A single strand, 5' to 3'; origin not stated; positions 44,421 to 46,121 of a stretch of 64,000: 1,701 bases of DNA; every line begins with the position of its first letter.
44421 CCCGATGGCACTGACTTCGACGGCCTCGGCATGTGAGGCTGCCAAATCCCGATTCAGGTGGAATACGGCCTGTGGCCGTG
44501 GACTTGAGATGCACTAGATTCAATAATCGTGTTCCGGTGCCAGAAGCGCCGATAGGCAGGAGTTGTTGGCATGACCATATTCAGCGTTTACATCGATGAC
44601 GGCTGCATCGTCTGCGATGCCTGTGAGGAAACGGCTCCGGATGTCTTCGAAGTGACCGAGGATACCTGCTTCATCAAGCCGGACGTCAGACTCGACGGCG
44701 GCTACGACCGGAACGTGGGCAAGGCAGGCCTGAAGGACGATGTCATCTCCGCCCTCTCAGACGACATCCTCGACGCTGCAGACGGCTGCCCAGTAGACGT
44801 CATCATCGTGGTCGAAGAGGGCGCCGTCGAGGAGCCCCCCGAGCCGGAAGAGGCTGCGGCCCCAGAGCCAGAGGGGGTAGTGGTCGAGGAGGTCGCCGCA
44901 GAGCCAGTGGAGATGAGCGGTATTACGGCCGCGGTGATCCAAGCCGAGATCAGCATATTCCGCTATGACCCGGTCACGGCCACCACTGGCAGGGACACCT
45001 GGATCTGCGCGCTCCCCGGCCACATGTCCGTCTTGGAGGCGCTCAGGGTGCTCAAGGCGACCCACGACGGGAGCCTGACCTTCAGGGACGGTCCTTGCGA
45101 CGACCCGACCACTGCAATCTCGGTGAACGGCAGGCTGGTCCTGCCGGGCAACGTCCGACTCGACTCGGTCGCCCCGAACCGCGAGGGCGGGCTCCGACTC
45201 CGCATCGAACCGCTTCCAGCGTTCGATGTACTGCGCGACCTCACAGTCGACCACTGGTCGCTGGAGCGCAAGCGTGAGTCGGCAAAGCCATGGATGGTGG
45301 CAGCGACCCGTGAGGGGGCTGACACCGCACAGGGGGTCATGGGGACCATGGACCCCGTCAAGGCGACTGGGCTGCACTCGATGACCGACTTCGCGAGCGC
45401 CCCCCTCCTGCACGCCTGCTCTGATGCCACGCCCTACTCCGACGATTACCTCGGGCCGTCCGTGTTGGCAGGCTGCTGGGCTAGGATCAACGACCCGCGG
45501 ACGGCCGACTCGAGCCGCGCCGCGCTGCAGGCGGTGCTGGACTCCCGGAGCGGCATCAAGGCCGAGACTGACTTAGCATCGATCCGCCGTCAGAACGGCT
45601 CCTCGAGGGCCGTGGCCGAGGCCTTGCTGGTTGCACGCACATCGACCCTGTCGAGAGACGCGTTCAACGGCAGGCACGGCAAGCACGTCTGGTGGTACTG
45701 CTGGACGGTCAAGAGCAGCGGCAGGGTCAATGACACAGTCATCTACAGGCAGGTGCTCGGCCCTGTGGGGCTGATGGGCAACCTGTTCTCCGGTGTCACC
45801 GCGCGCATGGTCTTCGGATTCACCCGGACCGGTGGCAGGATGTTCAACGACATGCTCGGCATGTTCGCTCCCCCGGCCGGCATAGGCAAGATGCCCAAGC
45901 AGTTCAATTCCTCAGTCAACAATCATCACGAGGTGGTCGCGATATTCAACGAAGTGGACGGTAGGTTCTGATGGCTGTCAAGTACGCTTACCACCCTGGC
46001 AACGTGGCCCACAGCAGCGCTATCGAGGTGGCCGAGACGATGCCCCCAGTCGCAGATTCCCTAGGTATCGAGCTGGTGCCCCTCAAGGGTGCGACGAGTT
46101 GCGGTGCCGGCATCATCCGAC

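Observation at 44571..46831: Ferredoxin-fused SdhB-like protein and HdrB-like protein that have both lost their cluster-ligating cysteines, with no flavoprotein partner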

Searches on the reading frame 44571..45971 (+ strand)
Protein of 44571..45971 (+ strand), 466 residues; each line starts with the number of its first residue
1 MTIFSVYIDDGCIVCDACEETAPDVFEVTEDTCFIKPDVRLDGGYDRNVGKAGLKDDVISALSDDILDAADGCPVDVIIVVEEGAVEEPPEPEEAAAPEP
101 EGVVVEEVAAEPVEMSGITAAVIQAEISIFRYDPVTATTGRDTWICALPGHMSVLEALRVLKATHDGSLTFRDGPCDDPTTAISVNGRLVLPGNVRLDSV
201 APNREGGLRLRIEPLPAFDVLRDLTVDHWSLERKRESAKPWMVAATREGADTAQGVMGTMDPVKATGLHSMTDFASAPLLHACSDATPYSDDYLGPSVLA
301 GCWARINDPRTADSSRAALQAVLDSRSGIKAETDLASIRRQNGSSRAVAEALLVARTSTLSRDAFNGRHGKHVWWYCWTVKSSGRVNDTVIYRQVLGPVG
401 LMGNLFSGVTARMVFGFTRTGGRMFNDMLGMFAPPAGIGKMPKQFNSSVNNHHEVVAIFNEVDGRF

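Call 3: search_protein_families(library=pfam, proteins=[window:44571-45971:+], max_evalue=1)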
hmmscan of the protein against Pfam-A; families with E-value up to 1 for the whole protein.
window:44571-45971:+ (466 aa): 3 families
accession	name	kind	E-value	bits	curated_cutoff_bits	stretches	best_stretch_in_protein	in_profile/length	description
PF13085.11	Fer2_3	-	1.9e-08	34.7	27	1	127-229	2-103/107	2Fe-2S iron-sulfur cluster binding domain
PF13370.11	Fer4_13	-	3.1e-08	34.6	24.5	1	8-79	1-57/58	4Fe-4S single cluster domain of Ferredoxin I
PF13459.11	Fer4_15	-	0.0017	19.4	22.4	1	10-80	6-66/66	4Fe-4S single cluster domain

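Call 4: search_protein_families(library=ncbifam, proteins=[window:44571-45971:+], max_evalue=1)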
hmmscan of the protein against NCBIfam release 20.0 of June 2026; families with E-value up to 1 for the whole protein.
window:44571-45971:+ (466 aa): 12 families
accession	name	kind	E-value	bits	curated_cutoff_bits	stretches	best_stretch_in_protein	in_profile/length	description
NF004616.0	PRK05950.1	subfamily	3.2e-14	52.7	228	1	124-314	5-190/238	succinate dehydrogenase iron-sulfur subunit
TIGR00384.1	dhsB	subfamily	8.8e-14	51.5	88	1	149-317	23-186/222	succinate dehydrogenase and fumarate reductase iron-sulfur protein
NF009226.0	PRK12576.1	equivalog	2.1e-13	50.3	344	1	126-312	11-194/317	succinate dehydrogenase/fumarate reductase iron-sulfur subunit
NF009051.0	PRK12385.1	equivalog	1.5e-08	34.4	333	1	124-330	6-203/244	succinate dehydrogenase/fumarate reductase iron-sulfur subunit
NF009227.0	PRK12577.1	equivalog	8.1e-07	28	349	1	127-314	5-194/330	succinate dehydrogenase/fumarate reductase iron-sulfur subunit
NF042952.1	MFR_FeS_SdhB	equivalog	1.9e-06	27.1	600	1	153-324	29-199/320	8-methylmenaquinol:fumarate reductase iron-sulfur subunit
NF004898.0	PRK06259.1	equivalog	3.9e-05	22.5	385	1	127-310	6-171/488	fumarate reductase (CoM/CoB) subunit TfrB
NF010071.0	PRK13552.1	equivalog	5.4e-05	22.6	264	1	126-273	6-150/241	fumarate reductase iron-sulfur subunit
NF009225.0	PRK12575.1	subfamily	0.00014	21.4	443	1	127-314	7-187/235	succinate dehydrogenase/fumarate reductase iron-sulfur subunit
NF006391.0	PRK08640.1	equivalog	0.0013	17.7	244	1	208-323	93-204/254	succinate dehydrogenase iron-sulfur subunit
NF058577.1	FdxA_fam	equivalog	0.19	11.9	65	1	7-39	4-37/52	4Fe-4S ferredoxin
NF033683.1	di_4Fe-4S_YfhL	equivalog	0.2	12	86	1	5-25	2-22/80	YfhL family 4Fe-4S dicluster ferredoxin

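Call 9: find_homologous_proteins(query=window:44571-45968:+)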
Query window:44571-45968:+ (466 aa): 1035 proteins with E <= 0.001 among 8000 candidates; the best 120 are listed.
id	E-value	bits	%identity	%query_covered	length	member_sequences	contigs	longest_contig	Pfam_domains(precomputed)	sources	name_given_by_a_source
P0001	0.0e+0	1051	98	100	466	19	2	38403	PF13370.12,PF13085.12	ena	-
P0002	2.0e-262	889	89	75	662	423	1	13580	PF13370.12,PF13085.12,PF00258.31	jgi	-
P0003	5.3e-262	888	89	75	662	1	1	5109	PF13370.12,PF13085.12,PF00258.31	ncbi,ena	-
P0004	5.4e-262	888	88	75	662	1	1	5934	PF13370.12,PF13085.12,PF00258.31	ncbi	-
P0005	9.6e-262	887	88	75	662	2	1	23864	PF13370.12,PF13085.12,PF00258.31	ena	-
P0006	1.7e-261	886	88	75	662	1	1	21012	PF13370.12,PF13085.12,PF00258.31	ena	-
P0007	1.7e-261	886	88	75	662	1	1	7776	PF13370.12,PF13085.12,PF00258.31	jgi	-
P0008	1.7e-261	886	88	75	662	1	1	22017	PF13370.12,PF13085.12,PF00258.31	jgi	-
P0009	1.0e-259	880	88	75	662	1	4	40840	PF13370.12,PF13085.12,PF00258.31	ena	-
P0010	1.3e-259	880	88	75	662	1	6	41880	PF13370.12,PF13085.12,PF00258.31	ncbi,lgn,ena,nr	ncbi:MAG: flavodoxin domain-containing protein [Candidatus Thalassarchaeum betae]|nr:flavodoxin doma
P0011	1.3e-259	880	88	75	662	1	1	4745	PF13370.12,PF13085.12,PF00258.31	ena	-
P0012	1.7e-259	879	88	75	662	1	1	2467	PF13370.12,PF13085.12,PF00258.31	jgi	-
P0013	2.2e-259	879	88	75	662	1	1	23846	PF13370.12,PF13085.12,PF00258.31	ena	-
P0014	2.7e-259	879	88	75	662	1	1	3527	PF13370.12,PF13085.12,PF00258.31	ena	-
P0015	1.5e-247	840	88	70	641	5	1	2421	PF13370.12,PF13085.12,PF00258.31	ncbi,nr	ncbi:MAG: flavodoxin domain-containing protein, partial [Candidatus Thalassarchaeum sp.]|nr:flavodox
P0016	5.2e-242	822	82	74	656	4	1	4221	PF13370.12,PF13085.12,PF00258.31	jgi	-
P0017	1.2e-241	821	84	74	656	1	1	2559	PF13370.12,PF13085.12,PF00258.31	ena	-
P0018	9.0e-241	818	79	79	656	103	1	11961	PF13459.12,PF13370.12,PF13085.12,PF00258.31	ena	-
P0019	1.7e-240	817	83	74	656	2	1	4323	PF13370.12,PF13085.12,PF00258.31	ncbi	-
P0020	7.4e-240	815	83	74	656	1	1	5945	PF13370.12,PF13085.12,PF00258.31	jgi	-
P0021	8.2e-240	815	83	74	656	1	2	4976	PF13370.12,PF13085.12,PF00258.31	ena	-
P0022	9.7e-240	814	83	74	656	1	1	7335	PF13370.12,PF13085.12,PF00258.31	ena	-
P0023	9.9e-240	814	83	74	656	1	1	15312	PF13370.12,PF13085.12,PF00258.31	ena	-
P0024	1.0e-239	814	83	74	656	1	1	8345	PF13370.12,PF13085.12,PF00258.31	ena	-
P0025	1.0e-239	814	83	74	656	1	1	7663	PF13370.12,PF13085.12,PF00258.31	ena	-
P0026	1.1e-239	814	83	74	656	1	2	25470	PF13370.12,PF13085.12,PF00258.31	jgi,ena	jgi:flavodoxin/succinate dehydrogenase/fumarate reductase-like Fe-S protein/ferredoxin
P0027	1.3e-239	814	83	74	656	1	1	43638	PF13370.12,PF13085.12,PF00258.31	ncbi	-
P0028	1.3e-239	814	83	74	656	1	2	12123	PF13370.12,PF13085.12,PF00258.31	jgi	-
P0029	1.6e-239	814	83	74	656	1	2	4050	PF13370.12,PF13085.12,PF00258.31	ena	-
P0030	2.3e-239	813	78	80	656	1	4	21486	PF13459.12,PF13370.12,PF13085.12,PF00258.31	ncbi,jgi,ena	jgi:flavodoxin/succinate dehydrogenase/fumarate reductase-like Fe-S protein/ferredoxin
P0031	3.7e-239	812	83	74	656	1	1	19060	PF13370.12,PF13085.12,PF00258.31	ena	-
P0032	6.8e-239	811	78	79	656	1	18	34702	PF13459.12,PF13370.12,PF13085.12,PF00258.31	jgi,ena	jgi:flavodoxin/succinate dehydrogenase/fumarate reductase-like Fe-S protein/ferredoxin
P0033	1.7e-238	810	78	80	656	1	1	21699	PF13459.12,PF13370.12,PF13085.12,PF00258.31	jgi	-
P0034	1.8e-238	810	82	74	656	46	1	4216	PF13370.12,PF13085.12,PF00258.31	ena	-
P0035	2.1e-238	810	83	74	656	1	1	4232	PF13370.12,PF13085.12,PF00258.31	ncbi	-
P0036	2.3e-238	810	78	79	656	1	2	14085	PF13459.12,PF13370.12,PF13085.12,PF00258.31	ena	-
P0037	2.4e-238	810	82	75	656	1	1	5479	PF13370.12,PF13085.12,PF00258.31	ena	-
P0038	3.9e-238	809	82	75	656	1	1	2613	PF13370.12,PF13085.12,PF00258.31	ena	-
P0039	5.0e-238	809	78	79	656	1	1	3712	PF13459.12,PF13370.12,PF13085.12,PF00258.31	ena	-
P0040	7.3e-238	808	82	75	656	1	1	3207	PF13370.12,PF13085.12,PF00258.31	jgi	-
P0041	1.4e-237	807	78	79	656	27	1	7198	PF13459.12,PF13370.12,PF13085.12,PF00258.31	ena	-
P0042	2.2e-237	806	83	74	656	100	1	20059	PF13370.12,PF13085.12,PF00258.31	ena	-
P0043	2.7e-237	806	82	75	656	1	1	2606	PF13370.12,PF13085.12,PF00258.31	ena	-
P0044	3.0e-237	806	78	79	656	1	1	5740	PF13370.12,PF13085.12,PF00258.31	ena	-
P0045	3.0e-237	806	82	74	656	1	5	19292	PF13459.12,PF13370.12,PF13085.12,PF00258.31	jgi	jgi:succinate dehydrogenase/fumarate reductase-like Fe-S protein/flavodoxin/ferredoxin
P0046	4.9e-237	805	82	74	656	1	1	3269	PF13370.12,PF13085.12,PF00258.31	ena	-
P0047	6.4e-237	805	82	75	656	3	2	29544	PF13370.12,PF13085.12,PF00258.31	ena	-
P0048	1.6e-236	804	80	75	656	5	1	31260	PF13370.12,PF13085.12,PF00258.31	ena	-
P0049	2.6e-236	803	82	74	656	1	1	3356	PF13370.12,PF13085.12,PF00258.31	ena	-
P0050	3.4e-235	799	81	75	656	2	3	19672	PF13370.12,PF13085.12,PF00258.31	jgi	-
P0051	1.2e-230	784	79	75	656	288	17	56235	PF13370.12,PF13085.12,PF00258.31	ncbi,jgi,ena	-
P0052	1.6e-227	774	78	75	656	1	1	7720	PF13370.12,PF13085.12,PF00258.31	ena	-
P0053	8.8e-223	758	77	75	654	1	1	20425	PF13370.12,PF13085.12,PF00258.31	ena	-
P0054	8.8e-223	758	77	75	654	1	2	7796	PF13370.12,PF13085.12,PF00258.31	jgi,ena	-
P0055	1.6e-222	758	78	74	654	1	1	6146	PF13370.12,PF13085.12,PF00258.31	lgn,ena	-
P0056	1.6e-222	758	78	74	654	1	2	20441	PF13370.12,PF13085.12,PF00258.31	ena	-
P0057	1.7e-222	757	78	74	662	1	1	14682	PF13370.12,PF13085.12,PF00258.31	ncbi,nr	ncbi:MAG: flavodoxin domain-containing protein [Candidatus Thermoplasmatota archaeon]|nr:flavodoxin 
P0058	1.7e-222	757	78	74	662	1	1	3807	PF13370.12,PF13085.12,PF00258.31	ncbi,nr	ncbi:MAG: flavodoxin domain-containing protein [Candidatus Thermoplasmatota archaeon]|nr:flavodoxin 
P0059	2.8e-222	757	77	75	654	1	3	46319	PF13370.12,PF13085.12,PF00258.31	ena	-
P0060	5.1e-222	756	77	75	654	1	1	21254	PF13370.12,PF13085.12,PF00258.31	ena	-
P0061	1.4e-221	754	77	75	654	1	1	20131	PF13370.12,PF13085.12,PF00258.31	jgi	-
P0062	1.4e-221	754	77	75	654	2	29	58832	PF13370.12,PF13085.12,PF00258.31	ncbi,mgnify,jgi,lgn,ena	mgnify:FL=1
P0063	1.6e-221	754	77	75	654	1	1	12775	PF13370.12,PF13085.12,PF00258.31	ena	-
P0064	1.7e-221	754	77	75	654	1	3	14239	PF13370.12,PF13085.12,PF00258.31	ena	-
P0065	2.1e-221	754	77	75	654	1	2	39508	PF13370.12,PF13085.12,PF00258.31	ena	-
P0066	2.4e-221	754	75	75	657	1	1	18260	PF13370.12,PF13085.12,PF00258.31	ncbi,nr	ncbi:MAG: hypothetical protein CMA85_02670 [Euryarchaeota archaeon]|nr:hypothetical protein [Euryarc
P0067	2.5e-221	754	77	75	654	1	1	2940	PF13370.12,PF13085.12,PF00258.31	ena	-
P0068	3.1e-221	753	76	75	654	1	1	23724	PF13370.12,PF13085.12,PF00258.31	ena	-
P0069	3.5e-221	753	77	75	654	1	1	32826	PF13370.12,PF13085.12,PF00258.31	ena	-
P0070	3.6e-221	753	75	75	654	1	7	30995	PF13370.12,PF13085.12,PF00258.31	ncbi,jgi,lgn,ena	-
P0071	3.6e-221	753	75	75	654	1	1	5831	PF13370.12,PF13085.12,PF00258.31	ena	-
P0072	3.7e-221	753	76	75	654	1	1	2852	PF13370.12,PF13085.12,PF00258.31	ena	-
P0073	5.8e-221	752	76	74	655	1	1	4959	PF13370.12,PF13085.12,PF00258.31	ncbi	-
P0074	7.3e-221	752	76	74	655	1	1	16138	PF13370.12,PF13085.12,PF00258.31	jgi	-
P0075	8.2e-221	752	76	74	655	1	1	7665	PF13370.12,PF13085.12,PF00258.31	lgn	-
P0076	1.1e-220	751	77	74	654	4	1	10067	PF13370.12,PF13085.12,PF00258.31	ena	-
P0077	1.4e-220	751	76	74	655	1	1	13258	PF13370.12,PF13085.12,PF00258.31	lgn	-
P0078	1.6e-220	751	76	74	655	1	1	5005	PF13370.12,PF13085.12,PF00258.31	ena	-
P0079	1.6e-220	751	76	74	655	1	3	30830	PF13370.12,PF13085.12,PF00258.31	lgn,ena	-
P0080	1.7e-220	751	76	74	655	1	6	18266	PF13370.12,PF13085.12,PF00258.31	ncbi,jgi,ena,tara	tara:strand:+ start:1924 stop:3891 length:1968 start_codon:yes stop_codon:yes gene_type:complete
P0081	2.4e-220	750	76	74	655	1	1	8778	PF13370.12,PF13085.12,PF00258.31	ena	-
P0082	2.6e-220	750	75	75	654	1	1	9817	PF13370.12,PF13085.12,PF00258.31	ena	-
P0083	2.1e-219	747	76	74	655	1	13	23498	PF13370.12,PF13085.12,PF00258.31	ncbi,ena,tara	tara:strand:+ start:10216 stop:12183 length:1968 start_codon:yes stop_codon:yes gene_type:complete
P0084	2.6e-219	747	76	74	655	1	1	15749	PF13370.12,PF13085.12,PF00258.31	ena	-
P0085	2.6e-219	747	76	74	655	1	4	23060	PF13370.12,PF13085.12,PF00258.31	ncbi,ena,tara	tara:strand:+ start:1951 stop:3918 length:1968 start_codon:yes stop_codon:yes gene_type:complete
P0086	2.9e-219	747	76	74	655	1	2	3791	PF13370.12,PF13085.12,PF00258.31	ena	-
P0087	3.2e-219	747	75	75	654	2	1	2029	PF13370.12,PF13085.12,PF00258.31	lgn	-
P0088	3.3e-219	747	76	74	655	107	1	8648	PF13370.12,PF13085.12,PF00258.31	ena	-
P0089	3.3e-219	747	76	74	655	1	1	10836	PF13370.12,PF13085.12,PF00258.31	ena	-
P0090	4.2e-219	746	76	74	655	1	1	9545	PF13370.12,PF13085.12,PF00258.31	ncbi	-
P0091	4.2e-219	746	76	74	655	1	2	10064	PF13370.12,PF13085.12,PF00258.31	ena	-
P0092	6.3e-219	746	86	63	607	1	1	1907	PF13370.12,PF13085.12,PF00258.31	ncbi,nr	ncbi:MAG: flavodoxin domain-containing protein, partial [Candidatus Thermoplasmatota archaeon]|nr:fl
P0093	8.5e-219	745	76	74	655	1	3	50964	PF13459.12,PF13370.12,PF13085.12,PF00258.31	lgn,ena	-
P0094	9.9e-219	745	76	74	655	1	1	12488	PF13370.12,PF13085.12,PF00258.31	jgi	-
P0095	9.9e-219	745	76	74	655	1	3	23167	PF13370.12,PF13085.12,PF00258.31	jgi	-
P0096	1.3e-218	745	74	75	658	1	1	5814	PF13370.12,PF13085.12,PF00258.31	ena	-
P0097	1.3e-218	745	74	75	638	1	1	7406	PF13370.12,PF13085.12,PF00258.31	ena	-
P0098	1.5e-218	744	76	74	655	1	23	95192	PF13459.12,PF13370.12,PF13085.12,PF00258.31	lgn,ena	-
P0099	2.7e-218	744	75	75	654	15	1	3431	PF13370.12,PF13085.12,PF00258.31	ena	-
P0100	5.5e-218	743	76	74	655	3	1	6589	PF13370.12,PF13085.12,PF00258.31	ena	-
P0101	6.2e-218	742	75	75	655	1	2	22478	PF13370.12,PF13085.12,PF00258.31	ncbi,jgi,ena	-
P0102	9.0e-218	742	75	75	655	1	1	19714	PF13370.12,PF13085.12,PF00258.31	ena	-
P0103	9.2e-218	742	74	75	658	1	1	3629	PF13370.12,PF13085.12,PF00258.31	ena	-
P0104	2.1e-217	741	74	75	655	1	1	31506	PF13370.12,PF13085.12,PF00258.31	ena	-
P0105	2.2e-217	741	74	75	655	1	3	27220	PF13370.12,PF13085.12,PF00258.31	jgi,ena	-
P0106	2.5e-217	740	74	75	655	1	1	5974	PF13370.12,PF13085.12,PF00258.31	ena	-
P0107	3.4e-217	740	74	75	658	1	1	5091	PF13370.12,PF13085.12,PF00258.31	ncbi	-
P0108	3.7e-217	740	74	75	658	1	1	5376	PF13370.12,PF13085.12,PF00258.31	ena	-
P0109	5.3e-217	739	74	75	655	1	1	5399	PF13370.12,PF13085.12,PF00258.31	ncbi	-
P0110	5.4e-217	739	74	75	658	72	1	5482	PF13370.12,PF13085.12,PF00258.31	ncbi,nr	ncbi:MAG: flavodoxin domain-containing protein [Candidatus Thermoplasmatota archaeon]|nr:flavodoxin 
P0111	5.9e-217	739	74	75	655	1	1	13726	PF13370.12,PF13085.12,PF00258.31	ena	-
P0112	1.2e-216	738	74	75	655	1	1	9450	PF13370.12,PF13085.12,PF00258.31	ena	-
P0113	2.1e-216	737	74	75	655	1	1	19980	PF13370.12,PF13085.12,PF00258.31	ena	-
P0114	3.8e-216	737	73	75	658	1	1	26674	PF13370.12,PF13085.12,PF00258.31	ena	-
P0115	4.4e-216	736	73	75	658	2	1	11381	PF13370.12,PF13085.12,PF00258.31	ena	-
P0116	4.9e-216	736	73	75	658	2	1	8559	PF13370.12,PF13085.12,PF00258.31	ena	-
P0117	5.9e-216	736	74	75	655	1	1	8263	PF13370.12,PF13085.12,PF00258.31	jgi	-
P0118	6.4e-216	736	74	75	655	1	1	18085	PF13370.12,PF13085.12,PF00258.31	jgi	-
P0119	5.4e-214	729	72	75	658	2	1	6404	PF13370.12,PF13085.12,PF00258.31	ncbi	-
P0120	5.7e-214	729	74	75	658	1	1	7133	PF13459.12,PF13370.12,PF13085.12,PF00258.31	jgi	jgi:succinate dehydrogenase/fumarate reductase-like Fe-S protein/flavodoxin/ferredoxin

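Call 59: find_encoding_contigs(protein=P0001, flank=3000, max_places=4)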
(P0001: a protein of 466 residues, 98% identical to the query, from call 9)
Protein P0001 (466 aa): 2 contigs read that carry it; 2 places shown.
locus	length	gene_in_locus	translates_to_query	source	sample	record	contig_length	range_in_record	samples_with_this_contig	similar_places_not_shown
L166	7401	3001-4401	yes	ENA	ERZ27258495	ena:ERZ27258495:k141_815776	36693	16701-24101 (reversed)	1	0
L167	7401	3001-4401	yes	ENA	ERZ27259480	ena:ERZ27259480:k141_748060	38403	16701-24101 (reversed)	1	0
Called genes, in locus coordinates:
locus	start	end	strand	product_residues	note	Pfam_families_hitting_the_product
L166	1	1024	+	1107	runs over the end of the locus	-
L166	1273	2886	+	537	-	PF00118:Cpn60_TCP1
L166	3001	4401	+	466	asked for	PF13370:Fer4_13, PF13085:Fer2_3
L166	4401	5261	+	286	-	PF02754:CCG (faint)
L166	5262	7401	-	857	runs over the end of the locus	PF00270:DEAD, PF04851:ResIII, PF00271:Helicase_C, PF02732:ERCC4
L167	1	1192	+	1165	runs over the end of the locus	-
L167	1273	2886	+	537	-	PF00118:Cpn60_TCP1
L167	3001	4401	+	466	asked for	PF13370:Fer4_13, PF13085:Fer2_3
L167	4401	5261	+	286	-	PF02754:CCG (faint)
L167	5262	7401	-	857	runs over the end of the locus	PF00270:DEAD, PF04851:ResIII, PF00271:Helicase_C, PF02732:ERCC4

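Call 60: find_encoding_contigs(protein=window:44571-45968:+, flank=3000, max_places=4)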
Protein window:44571-45968:+ (466 aa): 22 contigs read that carry it; 4 places shown.
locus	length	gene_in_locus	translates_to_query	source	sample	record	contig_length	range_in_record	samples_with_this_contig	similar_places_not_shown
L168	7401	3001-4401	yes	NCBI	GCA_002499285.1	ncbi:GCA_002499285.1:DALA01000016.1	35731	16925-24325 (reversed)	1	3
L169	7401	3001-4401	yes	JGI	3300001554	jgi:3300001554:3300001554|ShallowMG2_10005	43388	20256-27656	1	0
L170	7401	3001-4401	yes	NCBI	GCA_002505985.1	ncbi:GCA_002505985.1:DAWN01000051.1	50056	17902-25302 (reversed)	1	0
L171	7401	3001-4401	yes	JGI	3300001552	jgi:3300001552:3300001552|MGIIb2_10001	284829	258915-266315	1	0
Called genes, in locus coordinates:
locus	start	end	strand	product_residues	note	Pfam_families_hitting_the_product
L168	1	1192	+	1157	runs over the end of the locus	-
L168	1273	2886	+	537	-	PF00118:Cpn60_TCP1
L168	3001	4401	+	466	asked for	PF13370:Fer4_13, PF13085:Fer2_3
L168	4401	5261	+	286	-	PF02754:CCG (faint)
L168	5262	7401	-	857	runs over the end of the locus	PF00270:DEAD, PF04851:ResIII, PF21210:RNA_helicase_helical (faint), PF00271:Helicase_C, PF02732:ERCC4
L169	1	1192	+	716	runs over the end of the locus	-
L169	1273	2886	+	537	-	PF00118:Cpn60_TCP1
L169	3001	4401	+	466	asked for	PF13370:Fer4_13, PF13085:Fer2_3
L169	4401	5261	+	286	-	PF02754:CCG (faint)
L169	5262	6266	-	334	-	-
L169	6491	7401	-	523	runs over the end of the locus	-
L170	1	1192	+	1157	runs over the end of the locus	-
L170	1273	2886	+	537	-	PF00118:Cpn60_TCP1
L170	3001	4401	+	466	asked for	PF13370:Fer4_13, PF13085:Fer2_3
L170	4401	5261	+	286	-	PF02754:CCG (faint)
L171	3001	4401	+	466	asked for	PF13370:Fer4_13, PF13085:Fer2_3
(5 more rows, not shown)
